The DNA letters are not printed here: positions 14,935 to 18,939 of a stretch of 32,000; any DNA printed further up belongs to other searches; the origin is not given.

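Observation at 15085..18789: Orphan 1,234-aa low-GC ORF docked to the type I R-M operon: candidate uncharacterised defence gene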

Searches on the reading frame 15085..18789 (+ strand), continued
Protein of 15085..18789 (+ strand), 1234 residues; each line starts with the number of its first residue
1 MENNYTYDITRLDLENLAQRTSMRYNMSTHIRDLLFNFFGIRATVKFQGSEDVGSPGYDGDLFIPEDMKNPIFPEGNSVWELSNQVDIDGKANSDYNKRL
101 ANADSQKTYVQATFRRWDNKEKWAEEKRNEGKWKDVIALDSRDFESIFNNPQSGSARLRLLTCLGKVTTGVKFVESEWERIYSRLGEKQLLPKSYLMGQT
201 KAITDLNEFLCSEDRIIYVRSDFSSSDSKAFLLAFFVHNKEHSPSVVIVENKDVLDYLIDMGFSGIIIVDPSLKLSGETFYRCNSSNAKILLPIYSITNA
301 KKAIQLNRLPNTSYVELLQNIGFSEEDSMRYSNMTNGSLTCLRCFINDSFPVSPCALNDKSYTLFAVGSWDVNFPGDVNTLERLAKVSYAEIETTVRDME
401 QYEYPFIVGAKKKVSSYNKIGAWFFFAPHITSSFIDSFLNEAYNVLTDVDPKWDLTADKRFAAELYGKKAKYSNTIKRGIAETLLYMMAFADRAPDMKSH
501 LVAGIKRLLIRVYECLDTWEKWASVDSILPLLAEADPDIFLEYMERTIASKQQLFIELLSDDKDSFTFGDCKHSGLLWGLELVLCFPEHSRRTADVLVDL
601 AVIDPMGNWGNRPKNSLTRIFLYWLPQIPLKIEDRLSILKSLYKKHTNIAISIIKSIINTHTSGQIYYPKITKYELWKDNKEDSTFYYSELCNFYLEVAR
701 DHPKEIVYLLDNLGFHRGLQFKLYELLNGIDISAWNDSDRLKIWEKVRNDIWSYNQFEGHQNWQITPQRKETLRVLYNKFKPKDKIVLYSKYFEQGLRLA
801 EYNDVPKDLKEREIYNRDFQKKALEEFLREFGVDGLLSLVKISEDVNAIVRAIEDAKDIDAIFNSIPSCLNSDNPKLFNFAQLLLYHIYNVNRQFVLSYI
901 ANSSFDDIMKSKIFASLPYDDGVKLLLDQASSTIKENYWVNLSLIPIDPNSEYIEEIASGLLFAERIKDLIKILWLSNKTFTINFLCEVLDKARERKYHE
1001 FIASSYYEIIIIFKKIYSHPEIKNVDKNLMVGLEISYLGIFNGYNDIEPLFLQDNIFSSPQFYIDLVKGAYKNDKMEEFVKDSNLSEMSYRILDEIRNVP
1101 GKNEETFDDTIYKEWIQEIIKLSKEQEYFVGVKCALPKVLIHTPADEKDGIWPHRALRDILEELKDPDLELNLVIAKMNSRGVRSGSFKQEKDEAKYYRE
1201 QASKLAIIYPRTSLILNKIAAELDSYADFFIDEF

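Call 32: search_protein_families(library=pfam, proteins=[L009:1942-5262:+, L009:5270-8641:+, L009:8643-9521:-, L009:780-1376:-, L009:14988-15959:+, L009:20317-23481:-, L001:14134-16662:+, L002:8325-9272:-], max_evalue=0.001)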
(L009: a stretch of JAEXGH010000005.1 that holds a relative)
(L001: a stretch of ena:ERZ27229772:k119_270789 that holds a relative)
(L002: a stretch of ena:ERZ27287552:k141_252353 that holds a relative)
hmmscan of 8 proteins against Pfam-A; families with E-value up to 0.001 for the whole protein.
L009:1942-5262:+ (1106 aa): 5 families
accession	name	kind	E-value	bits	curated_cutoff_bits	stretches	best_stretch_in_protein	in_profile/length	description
PF00271.37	Helicase_C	-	3.6e-17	63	23.5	1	687-804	4-110/110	Helicase conserved C-terminal domain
PF00176.29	SNF2-rel_dom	-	1.3e-07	31.5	24.9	0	281-335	18-74/290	SNF2-related domain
PF13091.12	PLDc_2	-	2.4e-05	24.6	27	1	113-201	54-132/132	PLD-like domain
PF22590.2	Cas3-like_C_2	-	0.00018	22.2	27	1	714-802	15-103/106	CRISPR-associated nuclease/helicase Cas3, C-terminal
PF04851.21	ResIII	-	0.00018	21.9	22.5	1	264-392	6-142/164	Type III restriction enzyme, res subunit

L009:5270-8641:+ (1123 aa): 4 families
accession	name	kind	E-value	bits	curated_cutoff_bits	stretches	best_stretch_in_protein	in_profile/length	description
PF07669.17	Eco57I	-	2.8e-35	122.4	25.3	1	531-790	1-171/171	Eco57I restriction-modification methylase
PF02384.22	N6_Mtase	-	7.3e-14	52.2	20.4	2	681-808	122-236/311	N-6 DNA Methylase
PF12950.13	TaqI_C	-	8.3e-14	52.3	26.5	1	904-1068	2-118/118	TaqI-like C-terminal specificity domain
PF20473.4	MmeI_Mtase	-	4.6e-07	29.7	27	1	476-706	9-157/259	MmeI, DNA-methyltransferase domain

L009:8643-9521:- (292 aa): 1 family
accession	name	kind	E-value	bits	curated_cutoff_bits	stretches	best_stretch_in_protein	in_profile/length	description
PF12950.13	TaqI_C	-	8.2e-09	36.2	26.5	1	91-249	2-118/118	TaqI-like C-terminal specificity domain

L009:780-1376:- (198 aa): 1 family
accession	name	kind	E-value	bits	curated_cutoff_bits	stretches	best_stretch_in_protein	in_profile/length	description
PF00239.26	Resolvase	-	6.6e-33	114.3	23.3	1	2-143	1-144/145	Resolvase, N terminal domain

L009:14988-15959:+ (323 aa): 2 families
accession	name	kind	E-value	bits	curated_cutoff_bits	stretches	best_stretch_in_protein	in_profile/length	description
PF02661.23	Fic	-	2.7e-21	76.6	24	1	100-195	4-93/93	Fic/DOC family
PF21247.3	Fic-like_C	-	6.2e-16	58.5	27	1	261-320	3-63/64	Filamentation induced by cAMP protein Fic-like, C-terminal domain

L009:20317-23481:- (1054 aa): 1 family
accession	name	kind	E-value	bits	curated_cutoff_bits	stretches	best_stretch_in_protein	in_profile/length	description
PF18857.6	LPD38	-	2.9e-36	125.8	27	1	713-878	1-171/189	Large polyvalent protein associated domain 38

L001:14134-16662:+ (842 aa): 1 family
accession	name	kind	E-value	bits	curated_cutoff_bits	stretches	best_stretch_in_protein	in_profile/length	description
PF18819.6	MuF_C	-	7.7e-18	65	27.6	1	394-490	7-102/103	Phage MuF-C-terminal domain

L002:8325-9272:- (315 aa): 1 family
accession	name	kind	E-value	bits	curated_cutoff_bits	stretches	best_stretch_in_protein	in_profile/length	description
PF14088.11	DUF4268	-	9.3e-25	87.7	27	1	178-308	2-139/140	Domain of unknown function (DUF4268)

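Call 35: predict_structure(alignment_id=A2)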
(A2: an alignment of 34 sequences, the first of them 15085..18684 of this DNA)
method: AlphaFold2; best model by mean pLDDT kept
length: 1200 residues; sequences in the alignment: 34
mean_pLDDT: 86.2   pTM: 0.62
mean pLDDT of the five models: 86.2, 85.4, 83.3, 83.3, 83.0
residues with pLDDT >= 90: 543; 70-90: 565; 50-70: 73; < 50: 19
segments of 3 or more residues with pLDDT < 50: 565-569, 1183-1189
pLDDT, mean of each block of 10 residues (from residue 1): 78 91 85 84 76 74 82 88 90 92 90 92 94 93 92 85 82 87 86 91 93 89 89 90 80 87 87 81 84 85 86 90 83 82 80 77 92 94 95 90 80 79 87 95 96 86 83 95 92 91 97 95 93 94 95 93 56 89 88 94 85 88 72 89 90 83 62 55 82 83 77 70 86 87 90 83 80 92 92 90 86 91 93 94 93 86 92 92 92 90 88 90 88 90 80 91 93 89 94 88 87 92 91 88 73 92 93 75 80 86 83 94 94 92 87 89 88 81 47 51
secondary structure, 60 per line:
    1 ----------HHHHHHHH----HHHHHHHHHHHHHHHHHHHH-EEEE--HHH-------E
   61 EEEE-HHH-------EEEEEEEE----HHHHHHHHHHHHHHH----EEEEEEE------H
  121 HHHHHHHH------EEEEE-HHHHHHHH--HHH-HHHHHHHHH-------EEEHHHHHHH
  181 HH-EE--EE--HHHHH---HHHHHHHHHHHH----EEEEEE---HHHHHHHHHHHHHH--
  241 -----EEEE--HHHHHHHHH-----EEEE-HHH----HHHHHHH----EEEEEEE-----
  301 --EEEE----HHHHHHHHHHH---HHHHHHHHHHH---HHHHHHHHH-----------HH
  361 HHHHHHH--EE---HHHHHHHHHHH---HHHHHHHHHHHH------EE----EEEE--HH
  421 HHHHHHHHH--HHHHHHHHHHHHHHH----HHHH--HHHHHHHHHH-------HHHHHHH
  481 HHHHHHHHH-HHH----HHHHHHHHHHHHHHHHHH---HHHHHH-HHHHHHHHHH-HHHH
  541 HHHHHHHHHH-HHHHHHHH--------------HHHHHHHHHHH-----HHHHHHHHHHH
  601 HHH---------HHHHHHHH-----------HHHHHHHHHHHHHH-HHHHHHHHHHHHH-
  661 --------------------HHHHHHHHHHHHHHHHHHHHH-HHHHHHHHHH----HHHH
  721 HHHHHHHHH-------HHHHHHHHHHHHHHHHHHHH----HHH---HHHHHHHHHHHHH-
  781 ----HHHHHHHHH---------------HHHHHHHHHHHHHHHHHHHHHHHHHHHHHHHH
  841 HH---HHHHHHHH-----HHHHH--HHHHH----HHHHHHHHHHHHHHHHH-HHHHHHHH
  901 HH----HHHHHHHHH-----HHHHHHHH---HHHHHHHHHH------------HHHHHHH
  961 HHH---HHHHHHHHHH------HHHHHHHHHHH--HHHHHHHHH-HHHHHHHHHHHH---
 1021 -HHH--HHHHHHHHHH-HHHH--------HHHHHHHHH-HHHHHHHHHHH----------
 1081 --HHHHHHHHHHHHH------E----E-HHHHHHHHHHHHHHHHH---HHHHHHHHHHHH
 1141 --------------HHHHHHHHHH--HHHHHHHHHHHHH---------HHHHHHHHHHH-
elements in order (helices of 4 or more, strands of 3 or more residues): H11-18 H23-42 E44-47 E60-64 E76-83 H88-102 E107-113 H120-128 E135-139 H141-148 H155-163 E171-173 H174-182 H192-196 H200-211 E216-221 H225-238 E246-249 H252-260 E266-269 H278-284 E289-295 E303-306 H311-321 H325-335 H339-347 H359-367 H375-385 H389-400 E413-416 H419-429 H432-446 H451-454 H457-466 H474-489 H498-515 H519-524 H526-535 H537-550 H552-559 H574-584 H590-603 H613-620 H632-645 H647-659 H681-701 H703-712 H717-729 H737-756 H767-779 H785-793 H809-842 H846-853 H859-863 H866-870 H875-891 H893-902 H907-915 H921-928 H932-941 H954-963 H967-976 H983-993 H996-1004 H1006-1017 H1027-1036 H1038-1041 H1050-1058 H1060-1070 H1083-1095 H1109-1125 H1129-1140 H1155-1164 H1167-1179 H1189-1199

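Call 38: fold_search(model_id=the predicted structure, library=pdb)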
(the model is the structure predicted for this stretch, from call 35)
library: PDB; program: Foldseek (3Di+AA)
matches with E <= 10: 967; with E <= 0.001: 27
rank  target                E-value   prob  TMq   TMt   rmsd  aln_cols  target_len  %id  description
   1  7z8r_D                2.5e-05  1.00  0.17  0.17  29.2      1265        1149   11  CAND1-CUL1-RBX1 (released 2023-04-19)
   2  9zjz                  3.6e-05  1.00  0.13  0.14  33.5      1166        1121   10  Human sterile alpha motif domain-containing protein 9 (SAMD9), loss-of-function mutant R685Q/G686C/I968C (released 2026-02-25)
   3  7z8v_D                6.4e-05  1.00  0.18  0.18  29.1      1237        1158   11  CAND1-SCF-SKP2 (SKP1deldel) CAND1 engaged SCF rocked (released 2023-04-19)
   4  9zjs_B                1.0e-04  0.99  0.12  0.14  25.6       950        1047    8  Human sterile alpha motif domain-containing protein 9 (SAMD9), asymmetric dimer "shell" shape (released 2026-02-25)
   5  2bku_B                1.4e-04  0.99  0.12  0.15  28.9       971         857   12  Kap95p:RanGTP complex (released 2005-05-04)
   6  4c0q_A                1.6e-04  1.00  0.17  0.20  19.1       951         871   11  Transportin 3 in complex with Ran(Q69L)GTP (released 2014-01-22)
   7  9ep3_A                1.7e-04  1.00  0.17  0.20  21.4       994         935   10  Structure of the SA2/SCC1/WAPL complex (released 2025-10-01)
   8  9j0a_D                2.0e-04  1.00  0.20  0.24  19.5      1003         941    9  Complex structure of ANKRD11/STAG2/RAD21 (released 2025-03-19)
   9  7q3l_A                2.9e-04  1.00  0.18  0.22  18.8       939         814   10  Human 17S U2 snRNP 5' domain (released 2022-03-30)
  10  4c0o_B                3.0e-04  1.00  0.17  0.20  21.3      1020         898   12  Transportin 3 in complex with phosphorylated ASF/SF2 (released 2014-01-22)
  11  9n6z_SP               3.0e-04  0.97  0.14  0.10  45.4      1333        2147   11  SSU processome maturation and disassembly, State D (released 2025-11-05)
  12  2x19_B                3.4e-04  1.00  0.21  0.25  20.5       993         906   12  Crystal structure of Importin13 - RanGTP complex (released 2010-02-16)
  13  3ea5_D                3.4e-04  0.98  0.13  0.16  26.5      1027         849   11  Kap95p Binding Induces the Switch Loops of RanGDP to adopt the GTP-bound Conformation: Implications for Nuclear Import (released 2008-10-21)
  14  9m1j_D                4.4e-04  1.00  0.18  0.19  24.0      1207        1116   11  Cryo-EM structure of the TBC-DE-Arl2-beta-tubulin complex (released 2025-10-22)
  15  3s51_B                4.6e-04  0.99  0.17  0.19  21.7      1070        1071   11  Structure of FANCI (released 2011-07-27)
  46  5ve8_B                1.9e-03  0.94  0.14  0.15  29.4      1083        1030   11  Crystal structure of full-length Kluyveromyces lactis Kap123 with histone H3 1-28 (released 2017-11-01)
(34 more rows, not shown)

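Call 39: search_protein_families(library=pfam, alignment_id=A1, max_evalue=1)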
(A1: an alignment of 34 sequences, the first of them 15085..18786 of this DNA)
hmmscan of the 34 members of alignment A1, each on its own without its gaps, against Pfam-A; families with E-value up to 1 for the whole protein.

A. member 1, window:15085-18786:+ (1234 aa): 0 families

B. families by the number of members that match (of 34 scanned): 39 families (the first 25 are shown)
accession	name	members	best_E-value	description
PF13560.12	HTH_31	6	2e-14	Helix-turn-helix domain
PF01381.28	HTH_3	5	1.2e-10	Helix-turn-helix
PF13443.12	HTH_26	3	8.8e-05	Cro/C1-type HTH DNA-binding domain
PF00356.27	LacI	3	0.0011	Bacterial regulatory proteins, lacI family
PF13384.12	HTH_23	3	0.0014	Homeodomain-like domain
PF12844.13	HTH_19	2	1.7e-10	Helix-turn-helix domain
PF12728.13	HTH_17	2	1.2e-05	Helix-turn-helix domain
PF02954.25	HTH_8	2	9.9e-05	Bacterial regulatory protein, Fis family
PF12802.13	MarR_2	2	0.062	MarR family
PF15943.11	YdaS_toxin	2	0.09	Bacterial toxin YdaS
PF14841.11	FliG_M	2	0.1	FliG middle domain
PF00376.29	MerR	1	0.00047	MerR family regulatory protein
PF13744.12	HTH_37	1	0.0038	Helix-turn-helix domain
PF13542.12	HTH_Tnp_ISL3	1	0.0066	Helix-turn-helix domain of transposase family ISL3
PF13545.12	HTH_Crp_2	1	0.012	Crp-like helix-turn-helix domain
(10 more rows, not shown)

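Call 40: search_protein_families(library=padloc, alignment_id=A1, max_evalue=1)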
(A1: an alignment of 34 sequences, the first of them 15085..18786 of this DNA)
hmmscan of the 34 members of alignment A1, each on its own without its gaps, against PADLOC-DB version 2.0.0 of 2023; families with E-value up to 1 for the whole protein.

A. member 1, window:15085-18786:+ (1234 aa): 0 families

B. families by the number of members that match (of 34 scanned): 20 families
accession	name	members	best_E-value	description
PDLC02926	HTH_VI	2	3e-09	-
PDLC04142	capH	2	4.9e-08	capH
PDLC04775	PDC-M69A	2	7.7e-06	-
PDLC03991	PD-Lambda-4_A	2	0.00017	-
PDLC04133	mad1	2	0.00025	mads_1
PDLC03665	Control_protein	2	0.00031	control protein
PDLC03951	RmrA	1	7.1e-05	-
PDLC03954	RmrA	1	0.00059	-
PDLC03312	MTase_II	1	0.0016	Type II methyltransferase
PDLC00047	DruH3|DruH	1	0.0061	Unknown function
PDLC03946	RmrA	1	0.0063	-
PDLC00418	ThsB1|ThsB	1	0.0095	TIR-like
PDLC03668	Control_protein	1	0.0098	control protein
PDLC00446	JetA1|JetA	1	0.018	DUF3375 domain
PDLC03944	RmrA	1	0.018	-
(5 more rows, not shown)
